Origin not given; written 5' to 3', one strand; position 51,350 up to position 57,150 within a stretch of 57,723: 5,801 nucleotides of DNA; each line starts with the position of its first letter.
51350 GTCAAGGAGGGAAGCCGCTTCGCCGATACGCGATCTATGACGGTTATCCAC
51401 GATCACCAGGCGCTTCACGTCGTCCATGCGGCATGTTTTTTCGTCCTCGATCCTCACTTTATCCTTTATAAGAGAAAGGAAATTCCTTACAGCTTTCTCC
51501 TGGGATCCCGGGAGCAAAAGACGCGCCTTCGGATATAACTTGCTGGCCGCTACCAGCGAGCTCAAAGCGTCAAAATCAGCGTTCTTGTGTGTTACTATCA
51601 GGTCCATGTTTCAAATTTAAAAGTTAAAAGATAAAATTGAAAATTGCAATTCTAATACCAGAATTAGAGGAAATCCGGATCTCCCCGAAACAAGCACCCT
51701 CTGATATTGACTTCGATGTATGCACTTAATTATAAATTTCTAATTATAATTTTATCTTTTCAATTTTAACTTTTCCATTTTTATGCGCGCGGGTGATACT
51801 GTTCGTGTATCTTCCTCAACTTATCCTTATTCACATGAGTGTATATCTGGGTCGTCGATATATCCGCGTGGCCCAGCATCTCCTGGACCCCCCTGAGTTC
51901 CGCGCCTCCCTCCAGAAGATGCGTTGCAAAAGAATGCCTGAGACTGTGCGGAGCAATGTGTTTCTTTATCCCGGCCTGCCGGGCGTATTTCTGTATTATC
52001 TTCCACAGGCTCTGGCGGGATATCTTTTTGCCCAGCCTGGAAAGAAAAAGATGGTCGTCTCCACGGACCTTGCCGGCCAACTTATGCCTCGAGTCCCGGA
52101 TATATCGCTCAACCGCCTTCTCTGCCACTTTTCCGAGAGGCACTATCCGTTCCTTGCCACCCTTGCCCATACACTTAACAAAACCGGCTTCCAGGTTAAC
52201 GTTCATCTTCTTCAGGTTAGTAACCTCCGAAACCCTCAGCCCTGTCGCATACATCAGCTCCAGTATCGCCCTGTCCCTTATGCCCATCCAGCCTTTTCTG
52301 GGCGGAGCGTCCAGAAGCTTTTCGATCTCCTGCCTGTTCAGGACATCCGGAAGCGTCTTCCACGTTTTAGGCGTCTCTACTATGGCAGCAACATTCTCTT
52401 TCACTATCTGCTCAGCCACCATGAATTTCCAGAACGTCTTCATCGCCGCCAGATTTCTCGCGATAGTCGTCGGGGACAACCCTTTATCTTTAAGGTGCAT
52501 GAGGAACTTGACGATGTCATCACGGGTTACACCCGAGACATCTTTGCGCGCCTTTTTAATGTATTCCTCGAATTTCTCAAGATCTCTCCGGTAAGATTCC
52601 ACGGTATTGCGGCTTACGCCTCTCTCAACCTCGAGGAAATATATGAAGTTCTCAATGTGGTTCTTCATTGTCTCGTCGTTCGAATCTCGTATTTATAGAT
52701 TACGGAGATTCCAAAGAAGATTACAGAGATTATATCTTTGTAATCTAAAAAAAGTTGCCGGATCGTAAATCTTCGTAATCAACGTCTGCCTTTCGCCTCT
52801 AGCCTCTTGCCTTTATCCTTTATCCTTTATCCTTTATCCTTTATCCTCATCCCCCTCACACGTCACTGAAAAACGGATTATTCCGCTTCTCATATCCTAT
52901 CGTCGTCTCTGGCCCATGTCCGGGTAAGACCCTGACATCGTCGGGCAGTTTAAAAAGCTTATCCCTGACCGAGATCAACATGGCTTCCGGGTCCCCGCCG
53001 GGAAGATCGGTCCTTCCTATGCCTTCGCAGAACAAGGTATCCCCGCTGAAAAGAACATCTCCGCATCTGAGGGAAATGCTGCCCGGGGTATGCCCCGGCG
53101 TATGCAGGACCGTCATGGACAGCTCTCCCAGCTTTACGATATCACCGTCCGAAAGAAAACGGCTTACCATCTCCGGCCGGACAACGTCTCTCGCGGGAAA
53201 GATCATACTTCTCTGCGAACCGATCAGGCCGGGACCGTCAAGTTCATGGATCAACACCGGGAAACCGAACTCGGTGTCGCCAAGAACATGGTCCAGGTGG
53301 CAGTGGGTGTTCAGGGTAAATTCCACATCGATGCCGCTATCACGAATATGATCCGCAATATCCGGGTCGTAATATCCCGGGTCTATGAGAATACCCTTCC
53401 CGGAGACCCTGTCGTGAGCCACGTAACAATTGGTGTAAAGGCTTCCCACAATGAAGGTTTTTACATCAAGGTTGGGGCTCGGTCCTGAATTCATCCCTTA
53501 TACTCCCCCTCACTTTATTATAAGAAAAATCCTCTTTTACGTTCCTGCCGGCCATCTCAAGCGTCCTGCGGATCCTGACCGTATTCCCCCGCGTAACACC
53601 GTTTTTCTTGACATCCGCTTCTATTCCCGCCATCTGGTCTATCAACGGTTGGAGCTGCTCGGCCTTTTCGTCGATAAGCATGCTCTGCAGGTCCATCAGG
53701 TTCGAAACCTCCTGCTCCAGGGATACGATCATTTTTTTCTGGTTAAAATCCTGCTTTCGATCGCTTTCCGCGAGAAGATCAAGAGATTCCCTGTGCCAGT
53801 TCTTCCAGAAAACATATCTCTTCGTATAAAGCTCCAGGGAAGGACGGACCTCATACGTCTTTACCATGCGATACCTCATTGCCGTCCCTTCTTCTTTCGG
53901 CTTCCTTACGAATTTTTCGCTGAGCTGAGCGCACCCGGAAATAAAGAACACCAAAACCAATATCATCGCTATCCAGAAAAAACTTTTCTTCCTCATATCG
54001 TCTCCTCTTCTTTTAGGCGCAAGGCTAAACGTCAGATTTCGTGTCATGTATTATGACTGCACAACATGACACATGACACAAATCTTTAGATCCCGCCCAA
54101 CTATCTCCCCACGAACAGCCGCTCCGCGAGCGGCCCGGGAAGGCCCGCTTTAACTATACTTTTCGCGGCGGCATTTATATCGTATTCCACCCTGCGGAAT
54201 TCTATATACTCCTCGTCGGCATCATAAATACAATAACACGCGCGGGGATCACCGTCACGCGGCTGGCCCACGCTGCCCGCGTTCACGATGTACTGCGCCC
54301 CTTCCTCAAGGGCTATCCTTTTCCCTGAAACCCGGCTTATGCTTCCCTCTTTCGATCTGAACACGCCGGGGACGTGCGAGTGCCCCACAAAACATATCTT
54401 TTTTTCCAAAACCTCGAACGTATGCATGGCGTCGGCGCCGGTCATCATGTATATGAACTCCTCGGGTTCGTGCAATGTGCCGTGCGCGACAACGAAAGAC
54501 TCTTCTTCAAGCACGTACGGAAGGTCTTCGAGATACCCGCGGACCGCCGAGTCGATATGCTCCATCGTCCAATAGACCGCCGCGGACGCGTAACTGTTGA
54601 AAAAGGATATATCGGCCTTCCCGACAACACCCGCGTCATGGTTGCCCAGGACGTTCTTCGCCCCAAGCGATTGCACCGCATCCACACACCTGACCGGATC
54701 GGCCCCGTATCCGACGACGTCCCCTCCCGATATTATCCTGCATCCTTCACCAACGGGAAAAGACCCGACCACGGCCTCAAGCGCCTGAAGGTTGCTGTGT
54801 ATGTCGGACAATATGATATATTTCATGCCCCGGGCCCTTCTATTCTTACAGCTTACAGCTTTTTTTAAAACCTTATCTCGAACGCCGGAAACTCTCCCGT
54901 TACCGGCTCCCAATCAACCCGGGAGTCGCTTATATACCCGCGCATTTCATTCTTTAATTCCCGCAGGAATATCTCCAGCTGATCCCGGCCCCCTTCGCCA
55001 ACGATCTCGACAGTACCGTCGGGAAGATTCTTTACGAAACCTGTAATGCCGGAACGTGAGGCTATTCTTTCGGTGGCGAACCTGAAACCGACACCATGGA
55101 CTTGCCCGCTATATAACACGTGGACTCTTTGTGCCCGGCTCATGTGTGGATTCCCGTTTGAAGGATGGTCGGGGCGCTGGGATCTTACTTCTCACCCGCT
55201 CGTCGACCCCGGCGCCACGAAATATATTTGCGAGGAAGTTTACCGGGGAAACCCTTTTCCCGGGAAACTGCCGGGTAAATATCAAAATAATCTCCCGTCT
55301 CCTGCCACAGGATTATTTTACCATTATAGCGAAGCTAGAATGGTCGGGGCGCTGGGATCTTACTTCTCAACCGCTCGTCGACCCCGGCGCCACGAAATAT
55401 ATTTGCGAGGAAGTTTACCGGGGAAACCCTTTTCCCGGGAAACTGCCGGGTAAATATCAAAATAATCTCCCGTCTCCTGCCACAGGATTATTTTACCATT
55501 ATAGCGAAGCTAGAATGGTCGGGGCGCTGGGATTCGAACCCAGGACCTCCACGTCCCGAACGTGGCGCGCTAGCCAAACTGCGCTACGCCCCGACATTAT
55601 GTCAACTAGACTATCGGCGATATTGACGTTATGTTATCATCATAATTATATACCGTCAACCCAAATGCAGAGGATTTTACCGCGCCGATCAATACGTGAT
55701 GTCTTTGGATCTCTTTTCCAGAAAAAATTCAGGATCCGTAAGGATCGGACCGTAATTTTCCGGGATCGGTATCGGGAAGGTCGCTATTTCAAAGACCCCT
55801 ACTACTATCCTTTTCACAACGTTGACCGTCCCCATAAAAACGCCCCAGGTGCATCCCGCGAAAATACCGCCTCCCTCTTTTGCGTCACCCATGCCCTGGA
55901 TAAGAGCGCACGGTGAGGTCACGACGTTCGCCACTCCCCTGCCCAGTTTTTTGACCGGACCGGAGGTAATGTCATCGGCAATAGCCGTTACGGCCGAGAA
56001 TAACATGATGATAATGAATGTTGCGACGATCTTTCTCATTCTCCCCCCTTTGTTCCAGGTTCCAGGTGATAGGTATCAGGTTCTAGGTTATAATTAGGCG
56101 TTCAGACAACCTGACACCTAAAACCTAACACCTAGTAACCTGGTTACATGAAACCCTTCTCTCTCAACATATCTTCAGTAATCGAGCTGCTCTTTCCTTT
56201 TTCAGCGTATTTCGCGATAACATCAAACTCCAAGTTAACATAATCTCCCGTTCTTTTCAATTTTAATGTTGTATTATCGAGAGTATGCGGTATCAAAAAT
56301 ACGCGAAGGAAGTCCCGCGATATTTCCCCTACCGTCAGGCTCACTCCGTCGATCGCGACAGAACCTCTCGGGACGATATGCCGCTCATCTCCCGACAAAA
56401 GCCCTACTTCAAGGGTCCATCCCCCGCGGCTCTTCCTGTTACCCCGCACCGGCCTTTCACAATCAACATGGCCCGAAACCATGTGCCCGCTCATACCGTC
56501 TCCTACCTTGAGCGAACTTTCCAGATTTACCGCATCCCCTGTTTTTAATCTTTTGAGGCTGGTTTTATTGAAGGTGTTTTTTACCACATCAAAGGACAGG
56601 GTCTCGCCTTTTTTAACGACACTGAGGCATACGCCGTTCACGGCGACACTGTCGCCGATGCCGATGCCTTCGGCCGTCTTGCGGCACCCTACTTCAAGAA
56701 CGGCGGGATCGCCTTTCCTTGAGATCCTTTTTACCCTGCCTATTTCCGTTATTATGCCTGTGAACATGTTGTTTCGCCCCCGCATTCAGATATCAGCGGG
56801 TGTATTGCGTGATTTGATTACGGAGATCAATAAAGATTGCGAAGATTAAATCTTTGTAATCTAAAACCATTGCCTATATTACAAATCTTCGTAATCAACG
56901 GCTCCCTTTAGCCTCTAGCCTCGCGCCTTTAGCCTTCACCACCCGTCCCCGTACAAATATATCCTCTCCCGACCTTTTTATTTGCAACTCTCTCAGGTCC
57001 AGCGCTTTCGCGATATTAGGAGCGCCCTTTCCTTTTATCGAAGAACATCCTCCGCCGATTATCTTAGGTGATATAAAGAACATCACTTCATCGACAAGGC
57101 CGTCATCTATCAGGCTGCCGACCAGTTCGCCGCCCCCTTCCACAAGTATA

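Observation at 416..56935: Intergenic spacers are built from blocks of degenerate 7-nt repeats whose unit changes every few copies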

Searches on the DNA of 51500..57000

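Call 81: search_rna_families(source=window, start=51500, end=57000, threshold=evalue, max_evalue=1)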
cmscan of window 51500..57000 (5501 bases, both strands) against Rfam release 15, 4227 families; matches with E-value up to 1: 2.
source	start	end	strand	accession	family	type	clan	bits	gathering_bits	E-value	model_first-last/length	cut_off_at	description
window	55519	55593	-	RF00005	tRNA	Gene; tRNA;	CL00001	65.6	29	4.3e-13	1-71/71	no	tRNA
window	55616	55685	-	RF01652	ceN70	Gene; snRNA; snoRNA; CD-box;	-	21.9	65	0.28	1-71/71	no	Caenorhabditis snoRNA ceN70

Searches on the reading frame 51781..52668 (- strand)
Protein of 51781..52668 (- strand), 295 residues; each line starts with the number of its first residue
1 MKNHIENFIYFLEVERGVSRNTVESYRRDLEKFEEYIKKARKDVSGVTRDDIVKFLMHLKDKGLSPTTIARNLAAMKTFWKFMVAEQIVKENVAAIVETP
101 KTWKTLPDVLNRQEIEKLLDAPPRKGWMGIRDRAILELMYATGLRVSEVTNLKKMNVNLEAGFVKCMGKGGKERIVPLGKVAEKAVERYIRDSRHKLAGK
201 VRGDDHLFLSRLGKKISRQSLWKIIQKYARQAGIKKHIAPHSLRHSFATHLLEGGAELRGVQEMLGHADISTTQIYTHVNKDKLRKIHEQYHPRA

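Call 45: find_homologous_proteins(query=window:51781-52668:-, max_evalue=1e-60)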
Query window:51781-52668:- (295 aa): 7774 proteins with E <= 1e-60 among 8000 candidates; the best 120 are listed.
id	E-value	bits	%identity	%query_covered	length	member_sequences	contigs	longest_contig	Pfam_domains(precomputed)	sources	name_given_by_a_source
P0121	9.9e-193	657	100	100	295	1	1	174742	PF13495.13,PF13102.13,PF00589.28,PF02899.24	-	-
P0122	2.0e-179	613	92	100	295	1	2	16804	PF13495.13,PF13102.13,PF00589.28,PF02899.24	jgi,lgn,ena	jgi:integrase/recombinase XerD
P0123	6.1e-160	549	82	100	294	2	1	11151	PF13495.13,PF13102.13,PF00589.28,PF02899.24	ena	-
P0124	1.4e-156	538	81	100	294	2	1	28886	PF13495.13,PF13102.13,PF00589.28,PF02899.24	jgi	jgi:integrase/recombinase XerD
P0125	2.0e-153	528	79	100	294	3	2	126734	PF13495.13,PF00589.28,PF02899.24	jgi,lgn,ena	-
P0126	3.1e-153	527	80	100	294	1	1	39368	PF13495.13,PF00589.28,PF02899.24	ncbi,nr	ncbi:MAG: site-specific tyrosine recombinase XerD [Candidatus Omnitrophica bacterium]|nr:site-specif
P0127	9.7e-153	526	79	100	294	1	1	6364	PF13495.13,PF00589.28,PF02899.24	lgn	-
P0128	1.2e-151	522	78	100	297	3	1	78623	PF13495.13,PF13102.13,PF00589.28,PF02899.24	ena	-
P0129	2.1e-151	521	77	100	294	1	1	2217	PF13495.13,PF00589.28,PF02899.24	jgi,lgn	jgi:integrase/recombinase XerD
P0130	2.1e-151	521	77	100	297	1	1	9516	PF13495.13,PF00589.28,PF02899.24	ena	-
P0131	2.7e-151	521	78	100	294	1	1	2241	PF08279.19,PF13495.13,PF00589.28,PF02899.24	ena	-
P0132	7.4e-151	519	78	100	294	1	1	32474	PF13495.13,PF13102.13,PF00589.28,PF02899.24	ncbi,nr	ncbi:MAG: site-specific tyrosine recombinase XerD [Candidatus Omnitrophota bacterium]|nr:site-specif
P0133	1.9e-150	518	79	100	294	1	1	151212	PF13495.13,PF00589.28,PF02899.24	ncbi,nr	ncbi:MAG: site-specific tyrosine recombinase XerD [Candidatus Tantalella remota]|nr:site-specific ty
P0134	1.0e-149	516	76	100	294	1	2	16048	PF13495.13,PF13102.13,PF00589.28,PF02899.24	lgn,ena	-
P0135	1.7e-149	515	75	100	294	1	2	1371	PF13495.13,PF00589.28,PF02899.24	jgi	-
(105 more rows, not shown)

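Call 46: find_encoding_contigs(protein=P0122, flank=10000, max_places=3)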
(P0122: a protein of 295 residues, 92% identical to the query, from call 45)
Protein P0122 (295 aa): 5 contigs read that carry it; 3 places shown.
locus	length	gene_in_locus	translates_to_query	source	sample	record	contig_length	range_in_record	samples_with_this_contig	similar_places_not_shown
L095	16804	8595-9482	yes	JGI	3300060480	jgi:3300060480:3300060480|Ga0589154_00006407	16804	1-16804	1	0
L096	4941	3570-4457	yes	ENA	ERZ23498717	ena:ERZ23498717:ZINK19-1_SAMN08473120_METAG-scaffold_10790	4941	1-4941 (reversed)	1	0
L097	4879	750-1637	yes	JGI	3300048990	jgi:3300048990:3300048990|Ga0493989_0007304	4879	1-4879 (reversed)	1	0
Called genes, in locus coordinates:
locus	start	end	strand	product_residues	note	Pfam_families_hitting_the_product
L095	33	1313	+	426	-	PF00926:DHBP_synthase, PF00925:GTP_cyclohydro2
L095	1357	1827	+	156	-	PF00885:DMRL_synthase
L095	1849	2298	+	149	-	PF01029:NusB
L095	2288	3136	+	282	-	PF02811:PHP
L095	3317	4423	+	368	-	PF00383:dCMP_cyt_deam_1, PF14437:MafB19-deam, PF01872:RibD_C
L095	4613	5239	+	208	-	PF00677:Lum_binding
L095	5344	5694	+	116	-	-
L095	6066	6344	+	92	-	PF00708:Acylphosphatase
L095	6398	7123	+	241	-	PF00149:Metallophos, PF12850:Metallophos_2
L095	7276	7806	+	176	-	-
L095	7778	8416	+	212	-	PF00753:Lactamase_B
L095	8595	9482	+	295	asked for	PF02899:Phage_int_SAM_1, PF13102:Phage_int_SAM_5 (weak), PF13495:Phage_int_SAM_4, PF00589:Phage_integrase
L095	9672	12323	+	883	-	PF01368:DHH, PF02272:DHHA1, PF00571:CBS, PF01743:PolyA_pol, PF12627:PolyA_pol_RNAbd (weak)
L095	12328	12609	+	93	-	PF04456:DUF503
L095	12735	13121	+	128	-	PF02033:RBFA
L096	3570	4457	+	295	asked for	PF02899:Phage_int_SAM_1, PF13102:Phage_int_SAM_5 (weak), PF13495:Phage_int_SAM_4, PF00589:Phage_integrase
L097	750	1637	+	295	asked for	PF02899:Phage_int_SAM_1, PF13102:Phage_int_SAM_5 (weak), PF13495:Phage_int_SAM_4, PF00589:Phage_integrase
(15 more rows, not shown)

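Call 47: find_encoding_contigs(protein=P0123, flank=10000, max_places=2)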
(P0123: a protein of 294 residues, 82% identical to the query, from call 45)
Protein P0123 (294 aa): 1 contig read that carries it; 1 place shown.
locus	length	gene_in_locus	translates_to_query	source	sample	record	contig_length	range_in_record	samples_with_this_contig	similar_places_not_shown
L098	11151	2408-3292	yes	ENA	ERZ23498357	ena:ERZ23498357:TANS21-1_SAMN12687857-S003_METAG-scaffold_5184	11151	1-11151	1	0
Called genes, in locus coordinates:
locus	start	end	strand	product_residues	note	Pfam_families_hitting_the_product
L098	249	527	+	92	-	PF00708:Acylphosphatase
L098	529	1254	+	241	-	PF00149:Metallophos, PF12850:Metallophos_2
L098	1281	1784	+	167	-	-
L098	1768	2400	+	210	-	PF00753:Lactamase_B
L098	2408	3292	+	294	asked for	PF02899:Phage_int_SAM_1, PF13102:Phage_int_SAM_5 (weak), PF13495:Phage_int_SAM_4, PF00589:Phage_integrase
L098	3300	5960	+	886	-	PF01368:DHH, PF02272:DHHA1 (weak), PF00571:CBS, PF01743:PolyA_pol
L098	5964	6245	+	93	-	PF04456:DUF503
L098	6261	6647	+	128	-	PF02033:RBFA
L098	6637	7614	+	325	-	PF01368:DHH, PF02272:DHHA1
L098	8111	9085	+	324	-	PF06574:FAD_syn, PF01687:Flavokinase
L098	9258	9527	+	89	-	PF00312:Ribosomal_S15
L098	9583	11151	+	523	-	?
